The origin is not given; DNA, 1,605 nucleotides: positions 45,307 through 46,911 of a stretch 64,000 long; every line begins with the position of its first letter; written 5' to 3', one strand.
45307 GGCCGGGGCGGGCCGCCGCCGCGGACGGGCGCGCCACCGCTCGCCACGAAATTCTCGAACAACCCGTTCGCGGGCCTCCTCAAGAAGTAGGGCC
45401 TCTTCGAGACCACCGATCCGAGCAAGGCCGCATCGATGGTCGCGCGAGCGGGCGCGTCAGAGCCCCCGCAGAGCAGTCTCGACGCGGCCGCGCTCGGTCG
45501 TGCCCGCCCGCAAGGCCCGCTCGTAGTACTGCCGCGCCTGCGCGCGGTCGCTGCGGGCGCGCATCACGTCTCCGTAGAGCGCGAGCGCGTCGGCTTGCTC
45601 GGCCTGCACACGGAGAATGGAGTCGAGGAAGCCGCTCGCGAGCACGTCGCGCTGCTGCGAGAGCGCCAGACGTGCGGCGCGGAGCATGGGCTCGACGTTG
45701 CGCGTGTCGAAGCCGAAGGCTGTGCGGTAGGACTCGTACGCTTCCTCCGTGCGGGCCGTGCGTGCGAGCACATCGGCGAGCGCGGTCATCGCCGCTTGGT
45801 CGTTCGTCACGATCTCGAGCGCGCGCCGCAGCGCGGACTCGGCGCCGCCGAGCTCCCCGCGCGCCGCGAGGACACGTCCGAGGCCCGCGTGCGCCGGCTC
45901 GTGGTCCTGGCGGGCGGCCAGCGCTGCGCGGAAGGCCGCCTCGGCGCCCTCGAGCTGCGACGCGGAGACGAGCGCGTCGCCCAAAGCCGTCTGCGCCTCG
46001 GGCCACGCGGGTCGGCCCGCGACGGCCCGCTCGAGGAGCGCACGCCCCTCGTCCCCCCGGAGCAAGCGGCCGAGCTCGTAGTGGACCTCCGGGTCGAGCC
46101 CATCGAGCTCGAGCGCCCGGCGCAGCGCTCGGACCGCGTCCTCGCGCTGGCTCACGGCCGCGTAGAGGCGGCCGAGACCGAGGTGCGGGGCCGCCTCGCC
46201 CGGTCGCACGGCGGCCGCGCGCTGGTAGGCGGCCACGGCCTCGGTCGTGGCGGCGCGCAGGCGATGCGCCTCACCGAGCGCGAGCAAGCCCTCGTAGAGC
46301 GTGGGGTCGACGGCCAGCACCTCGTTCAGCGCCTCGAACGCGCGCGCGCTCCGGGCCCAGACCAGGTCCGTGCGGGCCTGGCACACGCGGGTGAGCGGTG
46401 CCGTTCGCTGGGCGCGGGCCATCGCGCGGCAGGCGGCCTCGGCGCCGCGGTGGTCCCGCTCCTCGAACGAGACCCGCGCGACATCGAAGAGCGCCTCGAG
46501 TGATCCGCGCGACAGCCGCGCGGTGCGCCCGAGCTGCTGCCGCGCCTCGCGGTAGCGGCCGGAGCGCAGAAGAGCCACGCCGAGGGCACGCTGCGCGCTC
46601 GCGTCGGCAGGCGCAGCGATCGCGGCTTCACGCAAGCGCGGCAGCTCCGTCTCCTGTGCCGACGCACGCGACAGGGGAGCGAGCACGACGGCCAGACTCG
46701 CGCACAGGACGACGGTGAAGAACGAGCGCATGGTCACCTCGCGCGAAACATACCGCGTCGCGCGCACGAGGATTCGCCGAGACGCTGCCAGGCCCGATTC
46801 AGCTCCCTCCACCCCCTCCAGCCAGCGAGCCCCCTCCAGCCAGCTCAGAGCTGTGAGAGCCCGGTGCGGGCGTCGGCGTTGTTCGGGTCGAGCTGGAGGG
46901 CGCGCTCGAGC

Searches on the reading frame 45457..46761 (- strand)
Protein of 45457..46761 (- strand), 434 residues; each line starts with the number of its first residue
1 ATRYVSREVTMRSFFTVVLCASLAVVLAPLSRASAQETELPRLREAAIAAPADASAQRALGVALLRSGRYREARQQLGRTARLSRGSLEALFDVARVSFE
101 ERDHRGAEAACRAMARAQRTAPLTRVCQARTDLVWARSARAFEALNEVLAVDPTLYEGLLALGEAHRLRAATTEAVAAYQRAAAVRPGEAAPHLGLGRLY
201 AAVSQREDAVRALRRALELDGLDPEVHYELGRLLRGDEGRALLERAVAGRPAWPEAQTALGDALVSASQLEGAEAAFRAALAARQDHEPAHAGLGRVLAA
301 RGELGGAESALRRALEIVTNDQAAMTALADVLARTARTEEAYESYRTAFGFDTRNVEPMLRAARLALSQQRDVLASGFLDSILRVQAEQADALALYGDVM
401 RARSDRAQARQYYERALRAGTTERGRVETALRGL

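Call 30: search_protein_families(library=pfam, proteins=[window:45457-46761:-], max_evalue=0.01)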
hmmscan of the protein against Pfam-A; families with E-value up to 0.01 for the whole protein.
window:45457-46761:- (434 aa): 14 families
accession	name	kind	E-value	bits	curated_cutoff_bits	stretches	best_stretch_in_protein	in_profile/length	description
PF14559.12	TPR_19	-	6.1e-19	68.6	25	5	173-229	8-64/68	Tetratricopeptide repeat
PF13414.12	TPR_11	-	1.5e-16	60.2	26.8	2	207-232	11-36/42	TPR repeat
PF07719.23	TPR_2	-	1.8e-16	59.2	27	0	55-83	2-30/34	Tetratricopeptide repeat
PF13428.12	TPR_14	-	2.4e-16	59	23.5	2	193-233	4-44/44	Tetratricopeptide repeat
PF13431.12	TPR_17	-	7.3e-14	51.3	24.4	0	213-235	2-24/34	Tetratricopeptide repeat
PF13432.12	TPR_16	-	4.1e-13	49.9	32.7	4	259-318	2-61/65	Tetratricopeptide repeat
PF23914.1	TPR_CcmH_CycH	-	2.2e-11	44.3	42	1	265-336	27-98/158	Cytochrome c-type biogenesis protein H TPR domain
PF00515.34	TPR_1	-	6.5e-11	42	27.8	0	193-220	4-31/34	Tetratricopeptide repeat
PF13181.12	TPR_8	-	6.5e-11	41.9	25.7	0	195-220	6-31/34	Tetratricopeptide repeat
PF13424.12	TPR_12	-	1.6e-10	41.4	30.1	0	51-83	42-74/77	Tetratricopeptide repeat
PF13176.12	TPR_7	-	1e-09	38.1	27.9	0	194-223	3-34/36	Tetratricopeptide repeat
PF14561.12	TPR_20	-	8.2e-05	23.3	25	0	35-78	3-46/90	Tetratricopeptide repeat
PF09976.15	TPR_21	-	0.0004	20.6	25.5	0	92-185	80-175/193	Tetratricopeptide repeat-like domain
PF13374.12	TPR_10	-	0.00091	19.6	27.5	0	54-85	2-33/42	Tetratricopeptide repeat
